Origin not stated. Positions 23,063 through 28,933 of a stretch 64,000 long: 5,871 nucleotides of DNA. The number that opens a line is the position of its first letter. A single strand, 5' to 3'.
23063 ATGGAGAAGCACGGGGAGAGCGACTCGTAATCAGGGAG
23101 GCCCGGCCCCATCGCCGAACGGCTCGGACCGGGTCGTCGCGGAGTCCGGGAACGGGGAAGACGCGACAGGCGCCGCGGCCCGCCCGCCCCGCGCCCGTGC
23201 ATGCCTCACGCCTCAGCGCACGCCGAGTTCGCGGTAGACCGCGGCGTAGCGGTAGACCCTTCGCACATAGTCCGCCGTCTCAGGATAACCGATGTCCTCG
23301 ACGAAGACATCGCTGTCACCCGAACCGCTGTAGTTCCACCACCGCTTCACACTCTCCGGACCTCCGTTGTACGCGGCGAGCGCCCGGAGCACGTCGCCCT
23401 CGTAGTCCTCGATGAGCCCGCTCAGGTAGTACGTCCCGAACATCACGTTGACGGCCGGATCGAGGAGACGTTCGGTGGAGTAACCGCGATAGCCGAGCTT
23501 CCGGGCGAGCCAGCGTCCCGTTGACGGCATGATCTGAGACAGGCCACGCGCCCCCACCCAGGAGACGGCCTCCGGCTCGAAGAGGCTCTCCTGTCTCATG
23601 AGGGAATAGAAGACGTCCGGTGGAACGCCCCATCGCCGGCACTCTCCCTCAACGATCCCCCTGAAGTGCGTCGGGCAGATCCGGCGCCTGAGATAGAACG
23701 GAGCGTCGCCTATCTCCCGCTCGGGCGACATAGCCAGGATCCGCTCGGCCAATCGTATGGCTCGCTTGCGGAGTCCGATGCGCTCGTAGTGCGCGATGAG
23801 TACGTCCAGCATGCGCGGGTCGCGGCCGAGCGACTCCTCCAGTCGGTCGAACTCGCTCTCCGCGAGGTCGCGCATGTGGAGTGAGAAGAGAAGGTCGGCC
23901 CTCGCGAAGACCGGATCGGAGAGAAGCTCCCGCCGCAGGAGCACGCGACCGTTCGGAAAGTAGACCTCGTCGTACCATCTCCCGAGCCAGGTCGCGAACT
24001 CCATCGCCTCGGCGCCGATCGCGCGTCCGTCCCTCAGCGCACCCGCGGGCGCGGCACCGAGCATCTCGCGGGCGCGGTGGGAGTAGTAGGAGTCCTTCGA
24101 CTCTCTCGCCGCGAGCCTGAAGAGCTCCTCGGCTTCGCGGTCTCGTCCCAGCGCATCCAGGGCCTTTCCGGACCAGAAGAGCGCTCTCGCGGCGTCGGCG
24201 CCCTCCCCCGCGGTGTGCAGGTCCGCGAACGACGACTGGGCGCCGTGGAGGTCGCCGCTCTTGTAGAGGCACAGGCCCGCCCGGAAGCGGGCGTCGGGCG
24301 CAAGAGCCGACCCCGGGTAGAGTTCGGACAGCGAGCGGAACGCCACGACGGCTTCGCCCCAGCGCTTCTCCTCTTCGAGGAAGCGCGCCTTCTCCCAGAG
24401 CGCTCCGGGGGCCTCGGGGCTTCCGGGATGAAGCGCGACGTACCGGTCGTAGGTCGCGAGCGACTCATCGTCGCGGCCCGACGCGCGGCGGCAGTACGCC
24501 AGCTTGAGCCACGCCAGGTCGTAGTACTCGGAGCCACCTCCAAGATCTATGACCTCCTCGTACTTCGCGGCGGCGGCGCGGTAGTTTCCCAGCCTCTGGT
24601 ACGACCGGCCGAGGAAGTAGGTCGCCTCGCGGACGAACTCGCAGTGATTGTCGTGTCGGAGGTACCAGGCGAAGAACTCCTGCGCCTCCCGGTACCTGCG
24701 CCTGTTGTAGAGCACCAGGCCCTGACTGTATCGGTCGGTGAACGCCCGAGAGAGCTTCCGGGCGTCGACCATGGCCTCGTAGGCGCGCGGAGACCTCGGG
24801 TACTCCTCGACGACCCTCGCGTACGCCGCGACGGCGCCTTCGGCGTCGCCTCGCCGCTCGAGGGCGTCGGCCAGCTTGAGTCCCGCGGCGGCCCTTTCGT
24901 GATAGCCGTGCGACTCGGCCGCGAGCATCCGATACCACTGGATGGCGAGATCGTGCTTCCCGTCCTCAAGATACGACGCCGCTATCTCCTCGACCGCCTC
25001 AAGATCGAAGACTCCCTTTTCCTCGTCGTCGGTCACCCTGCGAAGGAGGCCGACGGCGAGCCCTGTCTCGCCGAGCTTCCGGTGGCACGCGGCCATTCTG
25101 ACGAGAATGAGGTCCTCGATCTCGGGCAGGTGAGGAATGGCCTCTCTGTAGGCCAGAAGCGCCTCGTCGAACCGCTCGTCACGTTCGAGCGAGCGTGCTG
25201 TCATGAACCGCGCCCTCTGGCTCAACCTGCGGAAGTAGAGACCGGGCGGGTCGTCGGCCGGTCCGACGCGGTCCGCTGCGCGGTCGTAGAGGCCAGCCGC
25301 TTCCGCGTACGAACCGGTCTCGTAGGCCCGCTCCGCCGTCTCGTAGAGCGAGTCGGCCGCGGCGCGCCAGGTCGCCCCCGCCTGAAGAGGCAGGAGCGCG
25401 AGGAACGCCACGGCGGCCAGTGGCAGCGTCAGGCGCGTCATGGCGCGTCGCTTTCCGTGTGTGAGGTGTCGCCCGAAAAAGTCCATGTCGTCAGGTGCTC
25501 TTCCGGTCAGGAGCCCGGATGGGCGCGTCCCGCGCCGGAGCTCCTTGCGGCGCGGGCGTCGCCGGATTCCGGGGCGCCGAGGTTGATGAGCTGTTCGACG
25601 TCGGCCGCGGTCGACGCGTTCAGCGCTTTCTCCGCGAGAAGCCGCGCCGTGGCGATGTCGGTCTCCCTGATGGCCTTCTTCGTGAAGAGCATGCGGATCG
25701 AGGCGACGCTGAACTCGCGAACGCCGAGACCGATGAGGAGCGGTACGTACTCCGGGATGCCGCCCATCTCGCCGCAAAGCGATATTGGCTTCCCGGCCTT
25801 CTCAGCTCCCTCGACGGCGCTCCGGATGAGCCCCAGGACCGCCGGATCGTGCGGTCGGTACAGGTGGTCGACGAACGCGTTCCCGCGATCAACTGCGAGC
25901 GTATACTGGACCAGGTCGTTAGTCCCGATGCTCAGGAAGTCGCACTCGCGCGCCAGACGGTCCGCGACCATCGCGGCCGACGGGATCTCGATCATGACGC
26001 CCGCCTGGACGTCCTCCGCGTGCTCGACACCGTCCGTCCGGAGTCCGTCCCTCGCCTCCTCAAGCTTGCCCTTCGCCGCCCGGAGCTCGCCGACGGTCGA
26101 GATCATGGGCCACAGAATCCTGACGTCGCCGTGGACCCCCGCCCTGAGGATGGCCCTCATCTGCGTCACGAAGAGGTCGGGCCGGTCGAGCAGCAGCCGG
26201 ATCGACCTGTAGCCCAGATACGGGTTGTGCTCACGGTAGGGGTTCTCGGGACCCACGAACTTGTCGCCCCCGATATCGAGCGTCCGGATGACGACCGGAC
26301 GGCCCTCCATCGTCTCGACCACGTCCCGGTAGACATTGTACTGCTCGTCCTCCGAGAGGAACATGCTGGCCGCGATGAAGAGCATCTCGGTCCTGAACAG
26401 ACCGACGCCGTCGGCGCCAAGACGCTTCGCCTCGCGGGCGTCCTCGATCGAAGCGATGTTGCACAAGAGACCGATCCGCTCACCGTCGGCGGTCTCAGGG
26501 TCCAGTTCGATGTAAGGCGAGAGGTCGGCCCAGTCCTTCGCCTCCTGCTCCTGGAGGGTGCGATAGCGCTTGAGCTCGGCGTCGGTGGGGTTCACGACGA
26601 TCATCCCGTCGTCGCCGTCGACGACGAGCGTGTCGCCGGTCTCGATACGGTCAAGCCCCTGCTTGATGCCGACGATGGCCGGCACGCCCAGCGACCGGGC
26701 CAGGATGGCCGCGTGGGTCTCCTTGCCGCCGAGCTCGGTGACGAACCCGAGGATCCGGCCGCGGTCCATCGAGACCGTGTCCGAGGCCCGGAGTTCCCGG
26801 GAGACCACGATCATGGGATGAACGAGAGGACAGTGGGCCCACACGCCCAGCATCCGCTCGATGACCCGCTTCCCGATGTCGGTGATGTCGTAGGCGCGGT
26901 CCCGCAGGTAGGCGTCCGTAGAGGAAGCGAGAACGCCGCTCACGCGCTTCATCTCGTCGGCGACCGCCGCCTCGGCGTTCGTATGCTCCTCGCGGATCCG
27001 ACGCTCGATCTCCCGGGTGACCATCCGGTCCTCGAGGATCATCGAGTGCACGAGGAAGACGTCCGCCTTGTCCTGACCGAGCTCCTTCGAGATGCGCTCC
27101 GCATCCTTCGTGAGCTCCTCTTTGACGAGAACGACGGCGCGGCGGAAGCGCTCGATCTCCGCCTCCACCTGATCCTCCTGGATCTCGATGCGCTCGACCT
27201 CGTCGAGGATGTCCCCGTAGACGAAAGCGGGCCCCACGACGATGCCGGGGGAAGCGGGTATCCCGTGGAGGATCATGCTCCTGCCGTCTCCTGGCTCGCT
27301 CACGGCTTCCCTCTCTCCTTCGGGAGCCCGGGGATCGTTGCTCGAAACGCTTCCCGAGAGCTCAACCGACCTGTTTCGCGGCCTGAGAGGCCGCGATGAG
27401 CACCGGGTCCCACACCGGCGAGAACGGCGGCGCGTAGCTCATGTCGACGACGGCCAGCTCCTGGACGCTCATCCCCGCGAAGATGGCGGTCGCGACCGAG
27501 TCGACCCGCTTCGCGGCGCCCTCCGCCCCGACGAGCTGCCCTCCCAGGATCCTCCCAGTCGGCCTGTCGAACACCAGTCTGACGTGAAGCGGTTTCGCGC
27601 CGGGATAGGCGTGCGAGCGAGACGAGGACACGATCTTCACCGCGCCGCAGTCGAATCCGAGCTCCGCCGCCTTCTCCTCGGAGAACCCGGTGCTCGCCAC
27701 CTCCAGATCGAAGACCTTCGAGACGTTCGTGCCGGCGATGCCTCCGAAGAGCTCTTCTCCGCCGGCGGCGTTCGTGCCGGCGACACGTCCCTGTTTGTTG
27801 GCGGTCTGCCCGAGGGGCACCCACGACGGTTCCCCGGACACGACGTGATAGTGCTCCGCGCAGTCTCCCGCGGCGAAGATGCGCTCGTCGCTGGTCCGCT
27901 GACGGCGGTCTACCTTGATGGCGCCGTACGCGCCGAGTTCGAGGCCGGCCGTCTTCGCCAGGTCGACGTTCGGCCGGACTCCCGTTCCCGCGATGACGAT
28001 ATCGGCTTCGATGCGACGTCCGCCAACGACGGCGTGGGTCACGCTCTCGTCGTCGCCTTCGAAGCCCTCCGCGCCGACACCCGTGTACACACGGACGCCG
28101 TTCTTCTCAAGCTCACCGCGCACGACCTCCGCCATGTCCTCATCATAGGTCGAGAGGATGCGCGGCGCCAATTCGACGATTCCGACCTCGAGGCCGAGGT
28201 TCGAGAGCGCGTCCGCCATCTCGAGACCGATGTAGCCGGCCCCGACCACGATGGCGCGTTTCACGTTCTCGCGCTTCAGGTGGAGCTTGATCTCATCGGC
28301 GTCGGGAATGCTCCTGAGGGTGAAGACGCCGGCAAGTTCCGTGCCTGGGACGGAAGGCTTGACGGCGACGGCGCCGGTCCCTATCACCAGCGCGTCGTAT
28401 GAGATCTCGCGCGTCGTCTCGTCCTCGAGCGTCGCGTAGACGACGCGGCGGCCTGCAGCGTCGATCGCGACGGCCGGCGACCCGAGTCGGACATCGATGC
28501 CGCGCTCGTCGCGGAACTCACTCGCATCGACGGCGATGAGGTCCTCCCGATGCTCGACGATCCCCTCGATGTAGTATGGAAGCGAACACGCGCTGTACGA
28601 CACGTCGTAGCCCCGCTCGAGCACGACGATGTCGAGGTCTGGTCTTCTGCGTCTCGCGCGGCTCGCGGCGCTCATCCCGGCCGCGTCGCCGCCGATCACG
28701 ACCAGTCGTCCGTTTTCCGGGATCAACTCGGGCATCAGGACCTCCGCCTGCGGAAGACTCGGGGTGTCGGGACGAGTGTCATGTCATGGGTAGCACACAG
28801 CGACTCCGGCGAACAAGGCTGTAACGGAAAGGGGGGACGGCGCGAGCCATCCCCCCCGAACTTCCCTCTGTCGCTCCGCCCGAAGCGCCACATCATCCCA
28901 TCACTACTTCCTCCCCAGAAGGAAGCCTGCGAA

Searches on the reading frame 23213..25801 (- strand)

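Call 23: search_protein_families(library=pfam, proteins=[window:23213-25801:-], max_evalue=0.00001)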
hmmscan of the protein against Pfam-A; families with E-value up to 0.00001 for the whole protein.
window:23213-25801:- (862 aa): 12 families
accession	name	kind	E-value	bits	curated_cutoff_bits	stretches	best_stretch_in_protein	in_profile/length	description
PF01464.25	SLT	-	3.9e-29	101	21.3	1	722-830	8-113/117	Transglycosylase SLT domain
PF13174.12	TPR_6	-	6.3e-24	83.4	26.3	0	306-337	2-33/33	Tetratricopeptide repeat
PF13432.12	TPR_16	-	7.8e-23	81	32.7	1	397-462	3-65/65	Tetratricopeptide repeat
PF13428.12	TPR_14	-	3.7e-21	73.9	23.5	0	306-346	3-43/44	Tetratricopeptide repeat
PF07719.23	TPR_2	-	2.1e-19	68.4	27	0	393-420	3-30/34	Tetratricopeptide repeat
PF14559.12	TPR_19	-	5.4e-12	46.3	25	0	405-464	5-61/68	Tetratricopeptide repeat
PF13176.12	TPR_7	-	9.6e-12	44.4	27.9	0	395-420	3-28/36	Tetratricopeptide repeat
PF13525.12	YfiO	-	5.8e-08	33.2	25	0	398-464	12-78/203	Outer membrane lipoprotein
PF13181.12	TPR_8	-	1.2e-07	31.8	25.7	0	395-420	5-30/34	Tetratricopeptide repeat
PF00515.34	TPR_1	-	4.1e-07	30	27.8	0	395-420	5-30/34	Tetratricopeptide repeat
PF12895.13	ANAPC3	-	1.6e-06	28.8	27.2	0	354-415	23-80/82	Anaphase-promoting complex, cyclosome, subunit 3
PF13424.12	TPR_12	-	4e-06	27.4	30.1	0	393-457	4-74/77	Tetratricopeptide repeat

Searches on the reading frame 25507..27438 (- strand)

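Call 23: search_protein_families(library=pfam, proteins=[window:25507-27438:-], max_evalue=0.00001)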
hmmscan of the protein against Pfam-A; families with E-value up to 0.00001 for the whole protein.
window:25507-27438:- (643 aa): 3 families
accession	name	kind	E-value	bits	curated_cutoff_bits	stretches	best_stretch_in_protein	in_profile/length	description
PF02896.24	PEP-utilizers_C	-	3.4e-102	342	22.8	1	315-594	13-292/293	PEP-utilising enzyme, PEP-binding domain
PF05524.18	PEP-utilisers_N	-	7.4e-30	104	24.4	1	58-181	1-121/121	PEP-utilising enzyme, N-terminal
PF00391.29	PEP-utilizers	-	1.1e-20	73.4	23.1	1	208-278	4-72/72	PEP-utilising enzyme, mobile domain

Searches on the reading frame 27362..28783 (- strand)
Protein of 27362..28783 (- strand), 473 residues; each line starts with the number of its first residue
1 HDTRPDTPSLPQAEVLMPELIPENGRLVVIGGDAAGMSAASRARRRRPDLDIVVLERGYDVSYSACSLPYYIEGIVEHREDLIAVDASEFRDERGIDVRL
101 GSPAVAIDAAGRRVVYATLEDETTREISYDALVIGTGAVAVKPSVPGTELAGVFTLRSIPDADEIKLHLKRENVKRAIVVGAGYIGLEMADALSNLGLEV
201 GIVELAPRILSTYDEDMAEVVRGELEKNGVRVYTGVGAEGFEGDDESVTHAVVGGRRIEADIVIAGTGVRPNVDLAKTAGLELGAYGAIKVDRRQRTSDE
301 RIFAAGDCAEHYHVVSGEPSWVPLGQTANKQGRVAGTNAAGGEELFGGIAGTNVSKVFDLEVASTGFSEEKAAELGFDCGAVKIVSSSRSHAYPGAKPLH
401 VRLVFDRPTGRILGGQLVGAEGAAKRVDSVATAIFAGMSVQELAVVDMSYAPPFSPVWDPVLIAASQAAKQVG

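Call 23: search_protein_families(library=pfam, proteins=[window:27362-28783:-], max_evalue=0.00001)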
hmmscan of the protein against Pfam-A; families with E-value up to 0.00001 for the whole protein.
window:27362-28783:- (473 aa): 7 families
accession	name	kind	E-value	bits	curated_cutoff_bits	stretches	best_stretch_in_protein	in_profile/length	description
PF07992.20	Pyr_redox_2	-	2.8e-68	230.9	26.1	1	26-331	2-290/291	Pyridine nucleotide-disulphide oxidoreductase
PF00070.33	Pyr_redox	-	9.4e-23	81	22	1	176-250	1-76/82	Pyridine nucleotide-disulphide oxidoreductase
PF02852.28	Pyr_redox_dim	-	1.4e-18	67.5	25.3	1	356-456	5-104/110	Pyridine nucleotide-disulphide oxidoreductase, dimerisation domain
PF13450.12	NAD_binding_8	-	1.5e-08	35.2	21.9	0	29-62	1-32/68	NAD(P)-binding Rossmann-like domain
PF05834.18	Lycopene_cycl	-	4.7e-07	29.7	23.4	0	178-211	3-38/380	Lycopene cyclase protein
PF13738.12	Pyr_redox_3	-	1.5e-06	28.2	30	0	178-205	1-29/305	Pyridine nucleotide-disulphide oxidoreductase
PF01266.30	DAO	-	8.6e-06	25.9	27.9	0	27-62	2-35/353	FAD dependent oxidoreductase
